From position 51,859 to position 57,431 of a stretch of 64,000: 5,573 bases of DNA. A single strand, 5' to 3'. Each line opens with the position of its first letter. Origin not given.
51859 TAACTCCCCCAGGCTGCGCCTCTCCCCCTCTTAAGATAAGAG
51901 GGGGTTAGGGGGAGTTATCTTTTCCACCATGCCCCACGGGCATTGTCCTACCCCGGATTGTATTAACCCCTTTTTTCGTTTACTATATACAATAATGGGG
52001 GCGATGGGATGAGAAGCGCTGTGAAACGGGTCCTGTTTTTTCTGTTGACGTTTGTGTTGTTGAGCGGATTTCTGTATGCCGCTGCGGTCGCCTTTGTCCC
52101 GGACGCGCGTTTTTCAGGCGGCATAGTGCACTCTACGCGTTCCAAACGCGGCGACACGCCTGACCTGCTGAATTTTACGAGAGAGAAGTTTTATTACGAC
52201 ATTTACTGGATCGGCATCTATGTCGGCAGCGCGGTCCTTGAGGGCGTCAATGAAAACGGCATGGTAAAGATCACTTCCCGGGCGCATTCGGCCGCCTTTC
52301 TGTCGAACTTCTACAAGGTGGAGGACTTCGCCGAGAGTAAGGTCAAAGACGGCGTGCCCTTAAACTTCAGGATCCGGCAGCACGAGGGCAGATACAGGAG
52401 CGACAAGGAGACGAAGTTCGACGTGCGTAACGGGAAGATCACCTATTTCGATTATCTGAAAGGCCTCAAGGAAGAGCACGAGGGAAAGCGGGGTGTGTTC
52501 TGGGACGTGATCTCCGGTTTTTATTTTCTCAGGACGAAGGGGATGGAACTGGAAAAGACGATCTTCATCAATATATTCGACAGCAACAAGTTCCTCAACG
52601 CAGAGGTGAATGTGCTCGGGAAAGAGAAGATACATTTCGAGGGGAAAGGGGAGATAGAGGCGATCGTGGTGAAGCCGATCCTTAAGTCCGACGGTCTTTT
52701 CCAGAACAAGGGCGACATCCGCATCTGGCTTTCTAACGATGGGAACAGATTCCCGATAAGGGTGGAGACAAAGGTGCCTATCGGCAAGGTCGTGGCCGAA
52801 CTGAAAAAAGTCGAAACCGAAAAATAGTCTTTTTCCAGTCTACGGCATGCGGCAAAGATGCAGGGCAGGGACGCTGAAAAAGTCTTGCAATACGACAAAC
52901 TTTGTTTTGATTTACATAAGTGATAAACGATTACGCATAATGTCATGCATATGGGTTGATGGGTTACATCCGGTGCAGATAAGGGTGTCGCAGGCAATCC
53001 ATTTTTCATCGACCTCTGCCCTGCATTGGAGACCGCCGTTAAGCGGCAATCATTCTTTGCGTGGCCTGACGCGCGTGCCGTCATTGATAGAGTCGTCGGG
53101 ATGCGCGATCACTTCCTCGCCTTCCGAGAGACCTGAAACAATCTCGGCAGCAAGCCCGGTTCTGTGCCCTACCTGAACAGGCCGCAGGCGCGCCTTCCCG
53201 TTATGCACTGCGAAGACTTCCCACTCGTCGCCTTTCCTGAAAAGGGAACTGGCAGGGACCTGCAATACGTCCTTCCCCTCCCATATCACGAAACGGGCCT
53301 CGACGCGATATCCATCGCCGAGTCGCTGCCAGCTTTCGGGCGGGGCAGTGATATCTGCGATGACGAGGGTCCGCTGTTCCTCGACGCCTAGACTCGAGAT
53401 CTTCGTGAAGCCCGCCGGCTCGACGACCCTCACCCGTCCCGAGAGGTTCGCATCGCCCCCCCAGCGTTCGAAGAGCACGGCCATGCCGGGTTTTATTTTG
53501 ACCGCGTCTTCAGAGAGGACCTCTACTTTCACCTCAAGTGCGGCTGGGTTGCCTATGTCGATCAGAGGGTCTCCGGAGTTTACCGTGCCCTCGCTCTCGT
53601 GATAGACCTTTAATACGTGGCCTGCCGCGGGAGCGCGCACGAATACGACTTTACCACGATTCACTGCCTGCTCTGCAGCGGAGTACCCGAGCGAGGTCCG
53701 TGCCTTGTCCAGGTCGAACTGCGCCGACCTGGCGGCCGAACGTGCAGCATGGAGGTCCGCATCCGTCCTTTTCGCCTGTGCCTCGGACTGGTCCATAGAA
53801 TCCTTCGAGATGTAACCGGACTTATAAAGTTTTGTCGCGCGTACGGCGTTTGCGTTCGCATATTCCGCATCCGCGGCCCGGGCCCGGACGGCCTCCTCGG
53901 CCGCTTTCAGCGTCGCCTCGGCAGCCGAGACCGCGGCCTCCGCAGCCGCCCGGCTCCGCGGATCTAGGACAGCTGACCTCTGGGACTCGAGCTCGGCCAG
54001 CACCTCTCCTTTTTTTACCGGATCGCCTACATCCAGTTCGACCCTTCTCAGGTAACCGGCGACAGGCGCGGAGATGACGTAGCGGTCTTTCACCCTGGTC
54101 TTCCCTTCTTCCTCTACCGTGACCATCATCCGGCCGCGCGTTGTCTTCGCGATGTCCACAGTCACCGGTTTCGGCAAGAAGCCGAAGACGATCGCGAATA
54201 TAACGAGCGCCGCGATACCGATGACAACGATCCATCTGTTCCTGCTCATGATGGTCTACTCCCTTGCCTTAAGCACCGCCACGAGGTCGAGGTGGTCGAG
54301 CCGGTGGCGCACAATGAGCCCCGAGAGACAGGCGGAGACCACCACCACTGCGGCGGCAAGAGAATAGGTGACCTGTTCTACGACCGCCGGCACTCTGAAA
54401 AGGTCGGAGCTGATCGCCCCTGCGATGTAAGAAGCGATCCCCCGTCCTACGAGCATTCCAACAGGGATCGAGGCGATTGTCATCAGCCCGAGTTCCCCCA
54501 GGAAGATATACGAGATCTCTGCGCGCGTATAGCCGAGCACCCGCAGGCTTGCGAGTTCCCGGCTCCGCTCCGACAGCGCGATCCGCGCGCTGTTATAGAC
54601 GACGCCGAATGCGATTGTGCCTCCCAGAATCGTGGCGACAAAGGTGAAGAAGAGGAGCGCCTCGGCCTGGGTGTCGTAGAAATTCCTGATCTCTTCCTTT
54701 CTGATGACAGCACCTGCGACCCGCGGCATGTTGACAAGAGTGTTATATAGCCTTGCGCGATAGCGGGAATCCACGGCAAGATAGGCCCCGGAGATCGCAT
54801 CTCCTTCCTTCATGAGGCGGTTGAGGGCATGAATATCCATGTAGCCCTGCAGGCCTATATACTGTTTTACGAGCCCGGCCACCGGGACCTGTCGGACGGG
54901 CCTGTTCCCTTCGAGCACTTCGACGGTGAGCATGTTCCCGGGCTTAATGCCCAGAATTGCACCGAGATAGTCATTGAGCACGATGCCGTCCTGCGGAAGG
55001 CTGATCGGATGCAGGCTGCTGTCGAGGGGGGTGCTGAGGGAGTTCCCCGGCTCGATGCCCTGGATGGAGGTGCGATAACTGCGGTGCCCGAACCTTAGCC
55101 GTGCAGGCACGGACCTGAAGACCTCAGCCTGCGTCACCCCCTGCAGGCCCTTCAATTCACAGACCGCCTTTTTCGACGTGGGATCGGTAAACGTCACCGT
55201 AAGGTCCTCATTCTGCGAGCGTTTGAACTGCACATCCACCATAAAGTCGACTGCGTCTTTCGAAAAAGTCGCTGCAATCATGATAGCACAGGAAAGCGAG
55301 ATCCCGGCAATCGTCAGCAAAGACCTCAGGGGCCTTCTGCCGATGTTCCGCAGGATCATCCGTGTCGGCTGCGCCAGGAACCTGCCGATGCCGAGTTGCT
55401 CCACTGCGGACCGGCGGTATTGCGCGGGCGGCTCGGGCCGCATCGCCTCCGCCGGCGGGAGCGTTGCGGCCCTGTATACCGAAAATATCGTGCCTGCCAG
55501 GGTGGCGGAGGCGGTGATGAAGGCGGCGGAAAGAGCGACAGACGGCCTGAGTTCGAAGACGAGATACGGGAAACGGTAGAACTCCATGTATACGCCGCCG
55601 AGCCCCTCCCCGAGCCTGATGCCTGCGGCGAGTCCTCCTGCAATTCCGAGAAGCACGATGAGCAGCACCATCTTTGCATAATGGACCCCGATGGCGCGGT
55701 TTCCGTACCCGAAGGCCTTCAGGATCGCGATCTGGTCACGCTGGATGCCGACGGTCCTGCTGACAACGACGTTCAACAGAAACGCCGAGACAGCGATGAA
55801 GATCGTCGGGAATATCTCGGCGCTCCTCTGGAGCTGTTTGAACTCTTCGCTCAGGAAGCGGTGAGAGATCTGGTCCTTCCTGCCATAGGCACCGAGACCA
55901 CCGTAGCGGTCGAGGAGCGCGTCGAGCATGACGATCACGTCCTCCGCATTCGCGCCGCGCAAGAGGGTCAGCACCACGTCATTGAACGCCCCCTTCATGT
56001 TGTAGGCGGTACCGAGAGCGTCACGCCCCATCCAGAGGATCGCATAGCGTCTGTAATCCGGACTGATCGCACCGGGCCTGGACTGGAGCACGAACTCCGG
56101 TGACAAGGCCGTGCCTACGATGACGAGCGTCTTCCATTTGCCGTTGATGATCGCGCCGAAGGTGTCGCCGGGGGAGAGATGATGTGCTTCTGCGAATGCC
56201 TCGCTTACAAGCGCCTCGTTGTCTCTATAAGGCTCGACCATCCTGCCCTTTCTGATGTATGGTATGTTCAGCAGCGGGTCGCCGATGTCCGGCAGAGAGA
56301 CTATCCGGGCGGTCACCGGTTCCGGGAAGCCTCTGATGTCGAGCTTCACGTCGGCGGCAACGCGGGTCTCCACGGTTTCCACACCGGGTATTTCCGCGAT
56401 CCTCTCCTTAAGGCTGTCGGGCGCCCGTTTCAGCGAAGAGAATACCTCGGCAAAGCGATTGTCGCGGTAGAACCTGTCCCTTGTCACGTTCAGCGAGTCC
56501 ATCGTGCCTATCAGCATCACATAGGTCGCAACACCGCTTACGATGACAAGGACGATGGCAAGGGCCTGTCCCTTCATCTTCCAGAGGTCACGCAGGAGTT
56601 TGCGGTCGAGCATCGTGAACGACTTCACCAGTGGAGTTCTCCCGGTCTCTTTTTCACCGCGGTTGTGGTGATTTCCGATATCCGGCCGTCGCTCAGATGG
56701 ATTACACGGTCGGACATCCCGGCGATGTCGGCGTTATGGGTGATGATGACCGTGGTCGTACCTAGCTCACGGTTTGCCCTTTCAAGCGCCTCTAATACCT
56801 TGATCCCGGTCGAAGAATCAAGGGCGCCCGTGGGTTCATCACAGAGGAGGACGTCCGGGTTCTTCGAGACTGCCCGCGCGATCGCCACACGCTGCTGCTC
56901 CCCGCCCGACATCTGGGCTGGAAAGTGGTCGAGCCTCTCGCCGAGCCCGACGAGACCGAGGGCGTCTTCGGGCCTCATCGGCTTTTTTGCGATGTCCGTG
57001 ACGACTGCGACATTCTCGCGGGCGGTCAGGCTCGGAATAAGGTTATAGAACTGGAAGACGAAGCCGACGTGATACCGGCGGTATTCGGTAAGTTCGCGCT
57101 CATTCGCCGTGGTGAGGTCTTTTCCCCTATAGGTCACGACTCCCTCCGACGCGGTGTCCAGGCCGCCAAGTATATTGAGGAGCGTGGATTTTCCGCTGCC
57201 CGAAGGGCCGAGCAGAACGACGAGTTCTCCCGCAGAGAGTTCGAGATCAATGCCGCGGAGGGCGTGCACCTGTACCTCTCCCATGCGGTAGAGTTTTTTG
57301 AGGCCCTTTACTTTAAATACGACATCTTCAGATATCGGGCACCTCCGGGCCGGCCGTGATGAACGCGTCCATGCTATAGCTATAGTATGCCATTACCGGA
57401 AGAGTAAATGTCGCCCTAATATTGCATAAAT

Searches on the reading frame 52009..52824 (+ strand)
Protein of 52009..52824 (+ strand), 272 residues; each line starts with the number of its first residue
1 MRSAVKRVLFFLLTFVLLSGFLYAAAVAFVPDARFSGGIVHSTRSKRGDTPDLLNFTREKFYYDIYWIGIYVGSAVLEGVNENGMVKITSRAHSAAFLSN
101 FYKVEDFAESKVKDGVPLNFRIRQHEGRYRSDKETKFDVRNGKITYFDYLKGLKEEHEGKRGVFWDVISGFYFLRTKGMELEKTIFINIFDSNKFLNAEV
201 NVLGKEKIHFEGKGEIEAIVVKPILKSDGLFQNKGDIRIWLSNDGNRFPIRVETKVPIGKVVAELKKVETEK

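Call 8: search_protein_families(library=pfam, proteins=[window:52009-52824:+], max_evalue=0.01)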
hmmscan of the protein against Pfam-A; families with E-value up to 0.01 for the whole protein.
window:52009-52824:+ (272 aa): 1 family
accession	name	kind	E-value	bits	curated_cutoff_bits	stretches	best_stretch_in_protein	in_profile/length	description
PF11306.15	DUF3108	-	3.3e-32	112.4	26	1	63-266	2-209/209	Protein of unknown function (DUF3108)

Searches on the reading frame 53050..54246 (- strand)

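Call 34: search_protein_families(library=pfam, proteins=[window:53050-54246:-], max_evalue=0.001)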
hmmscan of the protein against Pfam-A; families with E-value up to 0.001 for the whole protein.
window:53050-54246:- (398 aa): 4 families
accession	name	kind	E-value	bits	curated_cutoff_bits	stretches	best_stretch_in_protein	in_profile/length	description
PF13437.12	HlyD_3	-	1.3e-14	55.2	22.2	1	203-277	2-78/106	HlyD family secretion protein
PF16576.10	HlyD_D23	-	1.2e-08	35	30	1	55-277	19-186/214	Barrel-sandwich domain of CusB or HlyD membrane-fusion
PF00364.28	Biotin_lipoyl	-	5e-07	29.9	22.1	0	57-86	44-73/73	Biotin-requiring enzyme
PF13533.13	Biotin_lipoyl_2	-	1.2e-05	25.5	29.8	1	58-87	3-32/32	Biotin-lipoyl like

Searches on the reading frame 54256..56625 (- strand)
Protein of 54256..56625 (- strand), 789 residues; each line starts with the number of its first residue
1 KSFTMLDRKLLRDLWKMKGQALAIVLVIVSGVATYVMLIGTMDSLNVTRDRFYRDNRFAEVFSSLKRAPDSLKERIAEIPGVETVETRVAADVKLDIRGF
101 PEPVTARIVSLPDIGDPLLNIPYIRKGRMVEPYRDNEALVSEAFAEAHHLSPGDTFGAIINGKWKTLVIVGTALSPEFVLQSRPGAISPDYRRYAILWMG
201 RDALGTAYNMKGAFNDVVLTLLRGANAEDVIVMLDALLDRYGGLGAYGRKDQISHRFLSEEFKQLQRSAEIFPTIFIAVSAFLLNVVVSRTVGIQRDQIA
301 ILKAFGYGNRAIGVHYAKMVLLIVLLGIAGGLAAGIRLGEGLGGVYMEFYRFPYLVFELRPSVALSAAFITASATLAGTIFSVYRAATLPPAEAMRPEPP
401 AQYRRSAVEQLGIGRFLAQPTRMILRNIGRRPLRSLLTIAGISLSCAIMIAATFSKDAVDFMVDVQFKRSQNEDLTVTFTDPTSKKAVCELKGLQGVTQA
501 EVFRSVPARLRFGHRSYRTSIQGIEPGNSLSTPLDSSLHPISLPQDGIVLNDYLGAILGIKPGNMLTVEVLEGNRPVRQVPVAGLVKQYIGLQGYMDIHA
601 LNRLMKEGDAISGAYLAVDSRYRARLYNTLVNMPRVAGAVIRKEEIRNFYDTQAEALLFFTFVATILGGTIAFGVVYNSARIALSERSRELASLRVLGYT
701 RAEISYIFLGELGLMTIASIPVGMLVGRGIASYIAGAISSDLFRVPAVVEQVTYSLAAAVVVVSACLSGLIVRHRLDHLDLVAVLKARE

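Call 64: search_protein_families(library=pfam, proteins=[window:54256-56625:-], max_evalue=0.001)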
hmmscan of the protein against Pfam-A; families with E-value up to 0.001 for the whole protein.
window:54256-56625:- (789 aa): 1 family
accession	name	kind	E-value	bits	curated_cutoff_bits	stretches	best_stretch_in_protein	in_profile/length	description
PF02687.27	FtsX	-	7.4e-19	68.4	25.5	2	664-773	3-112/120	FtsX-like permease C-terminal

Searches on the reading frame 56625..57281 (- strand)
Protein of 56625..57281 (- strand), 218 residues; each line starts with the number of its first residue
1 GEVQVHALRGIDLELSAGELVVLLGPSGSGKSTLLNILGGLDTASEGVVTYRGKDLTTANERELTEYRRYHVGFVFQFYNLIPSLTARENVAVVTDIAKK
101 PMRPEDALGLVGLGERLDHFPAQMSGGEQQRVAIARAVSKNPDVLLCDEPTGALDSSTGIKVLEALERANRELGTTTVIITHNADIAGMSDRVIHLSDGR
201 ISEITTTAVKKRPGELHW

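Call 64: search_protein_families(library=pfam, proteins=[window:56625-57281:-], max_evalue=0.001)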
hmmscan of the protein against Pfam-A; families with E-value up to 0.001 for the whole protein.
window:56625-57281:- (218 aa): 7 families
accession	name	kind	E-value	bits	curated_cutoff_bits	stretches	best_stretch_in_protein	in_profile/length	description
PF00005.33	ABC_tran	-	1.6e-35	123.1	25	1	8-151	1-136/137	ABC transporter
PF13304.12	AAA_21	-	2e-06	28.6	27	1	20-81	1-66/304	AAA domain, putative AbiEii toxin, Type IV TA system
PF03193.22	RsgA_GTPase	-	2e-05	24.9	30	1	15-60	104-151/174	RsgA GTPase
PF13521.12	AAA_28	-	0.00025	21.7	27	0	21-39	2-20/164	AAA domain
PF13191.12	AAA_16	-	0.00047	21.1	32.6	1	17-88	23-85/167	AAA ATPase domain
PF13555.12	AAA_29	-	0.00058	20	27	0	12-35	16-39/61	P-loop containing region of AAA domain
PF02463.25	SMC_N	-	0.00092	19.1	40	0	120-196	133-211/220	RecF/RecN/SMC N terminal domain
